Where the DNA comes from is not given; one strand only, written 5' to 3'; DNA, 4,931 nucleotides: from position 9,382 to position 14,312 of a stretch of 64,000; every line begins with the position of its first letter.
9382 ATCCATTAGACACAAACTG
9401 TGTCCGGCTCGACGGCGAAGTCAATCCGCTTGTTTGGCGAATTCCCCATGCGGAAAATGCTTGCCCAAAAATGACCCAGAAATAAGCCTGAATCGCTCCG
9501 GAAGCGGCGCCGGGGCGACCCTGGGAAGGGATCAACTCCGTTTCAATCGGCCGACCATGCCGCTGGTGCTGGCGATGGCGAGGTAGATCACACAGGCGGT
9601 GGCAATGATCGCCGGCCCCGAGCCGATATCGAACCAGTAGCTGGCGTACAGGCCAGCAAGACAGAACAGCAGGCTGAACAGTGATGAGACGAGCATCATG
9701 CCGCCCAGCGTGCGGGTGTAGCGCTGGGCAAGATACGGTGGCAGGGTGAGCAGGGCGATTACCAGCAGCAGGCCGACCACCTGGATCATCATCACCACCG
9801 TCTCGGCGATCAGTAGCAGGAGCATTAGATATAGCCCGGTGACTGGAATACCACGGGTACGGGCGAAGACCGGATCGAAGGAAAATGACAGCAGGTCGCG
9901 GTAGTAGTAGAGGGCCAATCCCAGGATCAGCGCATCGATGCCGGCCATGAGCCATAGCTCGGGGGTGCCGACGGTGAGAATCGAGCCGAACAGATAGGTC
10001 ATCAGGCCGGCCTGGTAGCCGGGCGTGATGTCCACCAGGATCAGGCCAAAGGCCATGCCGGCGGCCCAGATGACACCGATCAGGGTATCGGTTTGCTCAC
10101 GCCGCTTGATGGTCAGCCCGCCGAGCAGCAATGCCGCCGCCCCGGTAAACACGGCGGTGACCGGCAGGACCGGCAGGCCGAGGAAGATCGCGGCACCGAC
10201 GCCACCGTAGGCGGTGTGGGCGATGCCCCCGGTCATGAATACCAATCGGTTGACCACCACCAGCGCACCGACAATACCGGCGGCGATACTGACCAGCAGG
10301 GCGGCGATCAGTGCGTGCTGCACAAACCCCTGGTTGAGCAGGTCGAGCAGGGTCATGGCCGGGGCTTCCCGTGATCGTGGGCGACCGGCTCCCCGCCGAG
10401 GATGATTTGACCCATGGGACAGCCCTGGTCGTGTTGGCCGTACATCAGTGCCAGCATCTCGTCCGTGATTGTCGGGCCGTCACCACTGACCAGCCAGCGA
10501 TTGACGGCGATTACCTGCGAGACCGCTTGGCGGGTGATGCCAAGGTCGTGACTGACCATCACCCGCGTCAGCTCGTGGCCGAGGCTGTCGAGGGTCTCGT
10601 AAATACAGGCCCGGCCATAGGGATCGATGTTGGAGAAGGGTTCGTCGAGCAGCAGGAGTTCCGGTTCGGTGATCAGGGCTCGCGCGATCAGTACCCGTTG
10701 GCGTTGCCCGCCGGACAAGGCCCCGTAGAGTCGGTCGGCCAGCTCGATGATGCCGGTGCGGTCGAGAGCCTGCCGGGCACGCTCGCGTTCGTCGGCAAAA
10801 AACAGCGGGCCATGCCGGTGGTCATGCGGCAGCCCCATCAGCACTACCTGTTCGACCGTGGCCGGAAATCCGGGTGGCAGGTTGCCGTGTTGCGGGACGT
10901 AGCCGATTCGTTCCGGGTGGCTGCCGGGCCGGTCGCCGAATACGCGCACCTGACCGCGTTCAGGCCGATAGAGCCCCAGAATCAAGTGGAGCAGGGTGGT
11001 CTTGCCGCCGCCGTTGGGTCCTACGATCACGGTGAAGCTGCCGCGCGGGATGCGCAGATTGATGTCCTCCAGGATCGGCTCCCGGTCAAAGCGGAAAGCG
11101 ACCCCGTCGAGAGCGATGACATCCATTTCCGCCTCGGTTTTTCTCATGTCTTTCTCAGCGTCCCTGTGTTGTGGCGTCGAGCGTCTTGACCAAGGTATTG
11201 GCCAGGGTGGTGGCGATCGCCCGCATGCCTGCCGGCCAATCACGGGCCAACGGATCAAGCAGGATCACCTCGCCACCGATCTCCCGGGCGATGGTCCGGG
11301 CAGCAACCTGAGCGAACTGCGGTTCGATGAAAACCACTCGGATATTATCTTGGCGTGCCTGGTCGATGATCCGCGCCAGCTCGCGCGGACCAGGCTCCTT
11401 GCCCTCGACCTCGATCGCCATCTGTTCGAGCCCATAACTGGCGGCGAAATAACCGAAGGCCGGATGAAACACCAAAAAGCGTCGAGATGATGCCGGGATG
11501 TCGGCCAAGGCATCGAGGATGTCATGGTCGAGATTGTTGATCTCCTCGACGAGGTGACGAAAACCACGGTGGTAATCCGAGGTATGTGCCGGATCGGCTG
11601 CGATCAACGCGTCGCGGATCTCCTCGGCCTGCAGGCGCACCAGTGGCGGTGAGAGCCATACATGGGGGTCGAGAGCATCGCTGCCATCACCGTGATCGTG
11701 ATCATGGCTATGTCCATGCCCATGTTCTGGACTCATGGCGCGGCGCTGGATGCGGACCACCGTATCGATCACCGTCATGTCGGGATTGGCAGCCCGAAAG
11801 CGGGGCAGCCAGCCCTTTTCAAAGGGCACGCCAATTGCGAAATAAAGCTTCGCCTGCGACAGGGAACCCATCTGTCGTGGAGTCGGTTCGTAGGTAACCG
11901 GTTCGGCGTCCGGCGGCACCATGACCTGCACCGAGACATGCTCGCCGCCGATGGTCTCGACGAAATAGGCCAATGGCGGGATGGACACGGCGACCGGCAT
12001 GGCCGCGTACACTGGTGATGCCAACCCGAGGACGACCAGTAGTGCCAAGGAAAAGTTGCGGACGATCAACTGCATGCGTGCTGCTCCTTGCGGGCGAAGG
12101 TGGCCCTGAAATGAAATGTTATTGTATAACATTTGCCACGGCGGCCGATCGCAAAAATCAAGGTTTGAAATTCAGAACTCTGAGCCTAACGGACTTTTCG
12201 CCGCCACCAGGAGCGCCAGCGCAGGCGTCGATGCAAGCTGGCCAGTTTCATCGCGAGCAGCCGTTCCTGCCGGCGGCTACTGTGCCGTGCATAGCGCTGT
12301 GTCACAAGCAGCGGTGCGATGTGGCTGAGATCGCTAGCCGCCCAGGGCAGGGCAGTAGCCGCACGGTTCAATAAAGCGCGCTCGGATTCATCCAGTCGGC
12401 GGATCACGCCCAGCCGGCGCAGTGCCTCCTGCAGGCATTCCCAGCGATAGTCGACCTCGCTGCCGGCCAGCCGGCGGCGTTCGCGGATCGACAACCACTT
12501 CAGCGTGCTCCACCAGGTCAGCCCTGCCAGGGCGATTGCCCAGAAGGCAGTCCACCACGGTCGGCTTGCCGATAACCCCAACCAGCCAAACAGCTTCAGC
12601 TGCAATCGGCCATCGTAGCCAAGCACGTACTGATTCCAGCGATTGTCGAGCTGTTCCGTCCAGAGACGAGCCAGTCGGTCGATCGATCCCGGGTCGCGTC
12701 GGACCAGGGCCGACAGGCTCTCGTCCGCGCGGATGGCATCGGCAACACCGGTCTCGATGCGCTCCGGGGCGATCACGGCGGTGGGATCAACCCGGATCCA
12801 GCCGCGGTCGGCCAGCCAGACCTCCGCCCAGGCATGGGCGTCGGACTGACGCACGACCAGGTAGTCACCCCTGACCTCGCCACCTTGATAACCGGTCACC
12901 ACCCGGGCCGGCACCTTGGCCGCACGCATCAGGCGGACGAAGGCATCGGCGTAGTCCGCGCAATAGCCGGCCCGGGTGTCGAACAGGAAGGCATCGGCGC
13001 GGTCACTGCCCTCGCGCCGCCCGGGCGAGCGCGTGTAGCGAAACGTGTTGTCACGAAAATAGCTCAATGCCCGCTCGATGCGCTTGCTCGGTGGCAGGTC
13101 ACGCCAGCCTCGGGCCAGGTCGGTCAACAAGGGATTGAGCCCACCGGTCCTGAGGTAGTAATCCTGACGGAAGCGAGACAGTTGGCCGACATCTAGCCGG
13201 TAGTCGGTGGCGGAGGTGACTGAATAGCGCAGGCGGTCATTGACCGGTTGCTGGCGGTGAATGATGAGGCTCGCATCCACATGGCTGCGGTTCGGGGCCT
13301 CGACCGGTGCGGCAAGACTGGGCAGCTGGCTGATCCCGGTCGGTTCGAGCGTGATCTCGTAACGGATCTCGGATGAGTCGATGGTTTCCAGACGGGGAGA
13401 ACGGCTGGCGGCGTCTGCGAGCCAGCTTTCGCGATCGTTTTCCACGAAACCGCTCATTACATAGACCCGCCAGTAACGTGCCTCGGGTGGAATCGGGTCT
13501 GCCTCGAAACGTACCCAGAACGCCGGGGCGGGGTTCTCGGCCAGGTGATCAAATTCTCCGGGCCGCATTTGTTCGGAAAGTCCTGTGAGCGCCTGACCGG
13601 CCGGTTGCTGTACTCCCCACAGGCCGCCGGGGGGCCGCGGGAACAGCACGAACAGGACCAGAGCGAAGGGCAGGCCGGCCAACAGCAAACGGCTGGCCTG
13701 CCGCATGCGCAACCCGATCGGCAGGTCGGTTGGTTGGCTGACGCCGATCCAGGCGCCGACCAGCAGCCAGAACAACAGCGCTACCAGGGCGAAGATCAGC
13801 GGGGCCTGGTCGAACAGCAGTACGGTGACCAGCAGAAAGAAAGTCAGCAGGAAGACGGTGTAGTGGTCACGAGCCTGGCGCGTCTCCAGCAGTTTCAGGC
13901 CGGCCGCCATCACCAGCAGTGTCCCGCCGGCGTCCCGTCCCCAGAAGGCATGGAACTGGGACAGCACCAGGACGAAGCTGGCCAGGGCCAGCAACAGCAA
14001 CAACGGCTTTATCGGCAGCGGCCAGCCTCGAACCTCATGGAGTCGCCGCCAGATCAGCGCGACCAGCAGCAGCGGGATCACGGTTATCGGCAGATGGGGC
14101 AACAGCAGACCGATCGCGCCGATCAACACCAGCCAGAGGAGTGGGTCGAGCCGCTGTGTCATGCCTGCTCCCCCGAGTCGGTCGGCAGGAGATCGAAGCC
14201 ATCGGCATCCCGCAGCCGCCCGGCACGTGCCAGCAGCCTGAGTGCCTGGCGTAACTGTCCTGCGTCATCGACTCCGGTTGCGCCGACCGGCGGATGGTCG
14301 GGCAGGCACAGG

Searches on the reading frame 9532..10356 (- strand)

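Call 36: search_protein_families(library=pfam, proteins=[window:9532-10356:-], max_evalue=0.00001)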
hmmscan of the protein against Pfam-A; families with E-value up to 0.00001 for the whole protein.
window:9532-10356:- (274 aa): 1 family
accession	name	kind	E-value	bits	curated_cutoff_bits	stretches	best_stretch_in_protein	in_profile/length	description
PF00950.22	ABC-3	-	1.7e-68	231.4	20.1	1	11-261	4-254/258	ABC 3 transport family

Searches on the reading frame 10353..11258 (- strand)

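Call 36: search_protein_families(library=pfam, proteins=[window:10353-11258:-], max_evalue=0.00001)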
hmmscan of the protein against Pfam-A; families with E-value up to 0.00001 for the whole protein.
window:10353-11258:- (301 aa): 2 families
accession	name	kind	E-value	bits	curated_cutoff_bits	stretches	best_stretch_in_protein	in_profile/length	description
PF00005.33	ABC_tran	-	9e-32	111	25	1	63-208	1-136/137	ABC transporter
PF13304.12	AAA_21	-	2.3e-09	38.2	27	0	75-108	1-27/304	AAA domain, putative AbiEii toxin, Type IV TA system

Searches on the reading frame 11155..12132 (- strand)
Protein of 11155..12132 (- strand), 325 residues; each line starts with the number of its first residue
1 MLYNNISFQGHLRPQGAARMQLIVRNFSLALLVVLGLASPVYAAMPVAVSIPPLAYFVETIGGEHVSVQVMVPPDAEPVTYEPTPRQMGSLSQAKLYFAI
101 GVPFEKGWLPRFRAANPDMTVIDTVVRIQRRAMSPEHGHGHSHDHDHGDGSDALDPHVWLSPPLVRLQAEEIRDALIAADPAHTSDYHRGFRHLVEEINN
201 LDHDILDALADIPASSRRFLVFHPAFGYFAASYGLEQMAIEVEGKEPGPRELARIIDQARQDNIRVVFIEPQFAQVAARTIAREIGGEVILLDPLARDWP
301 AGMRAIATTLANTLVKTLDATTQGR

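Call 36: search_protein_families(library=pfam, proteins=[window:11155-12132:-], max_evalue=0.00001)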
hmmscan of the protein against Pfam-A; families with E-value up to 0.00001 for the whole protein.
window:11155-12132:- (325 aa): 1 family
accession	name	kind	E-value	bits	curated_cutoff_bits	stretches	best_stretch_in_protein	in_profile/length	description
PF01297.22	ZnuA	-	2.8e-73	247.1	29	1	47-312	1-262/263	Zinc-uptake complex component A periplasmic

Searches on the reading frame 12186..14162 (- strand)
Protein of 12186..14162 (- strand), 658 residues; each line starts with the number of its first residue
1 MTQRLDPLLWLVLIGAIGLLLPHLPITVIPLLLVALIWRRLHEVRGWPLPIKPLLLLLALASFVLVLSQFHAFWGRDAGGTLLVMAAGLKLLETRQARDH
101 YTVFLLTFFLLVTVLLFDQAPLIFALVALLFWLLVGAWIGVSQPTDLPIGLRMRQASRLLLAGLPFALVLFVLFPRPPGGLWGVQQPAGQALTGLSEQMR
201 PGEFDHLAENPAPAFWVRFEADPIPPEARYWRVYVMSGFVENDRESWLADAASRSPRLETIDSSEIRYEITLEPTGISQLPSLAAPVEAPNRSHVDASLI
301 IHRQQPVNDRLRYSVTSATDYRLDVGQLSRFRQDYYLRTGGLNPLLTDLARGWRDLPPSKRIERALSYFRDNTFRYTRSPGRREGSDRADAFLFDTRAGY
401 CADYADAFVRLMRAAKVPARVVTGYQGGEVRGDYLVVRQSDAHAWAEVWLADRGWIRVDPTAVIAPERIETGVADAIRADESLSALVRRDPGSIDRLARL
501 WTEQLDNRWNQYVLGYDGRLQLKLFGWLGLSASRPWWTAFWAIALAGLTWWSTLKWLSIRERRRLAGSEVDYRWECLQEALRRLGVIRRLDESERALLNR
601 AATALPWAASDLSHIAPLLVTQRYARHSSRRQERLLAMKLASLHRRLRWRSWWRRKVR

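Call 64: search_protein_families(library=pfam, proteins=[window:12186-14162:-], max_evalue=0.00001)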
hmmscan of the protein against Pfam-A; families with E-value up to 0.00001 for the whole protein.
window:12186-14162:- (658 aa): 2 families
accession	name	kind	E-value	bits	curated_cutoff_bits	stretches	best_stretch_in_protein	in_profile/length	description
PF11992.13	TgpA_N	-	2.8e-64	217.7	30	1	10-323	3-332/333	TgpA N-terminal domain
PF01841.26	Transglut_core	-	2.3e-24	86.2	23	1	358-460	14-108/108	Transglutaminase-like superfamily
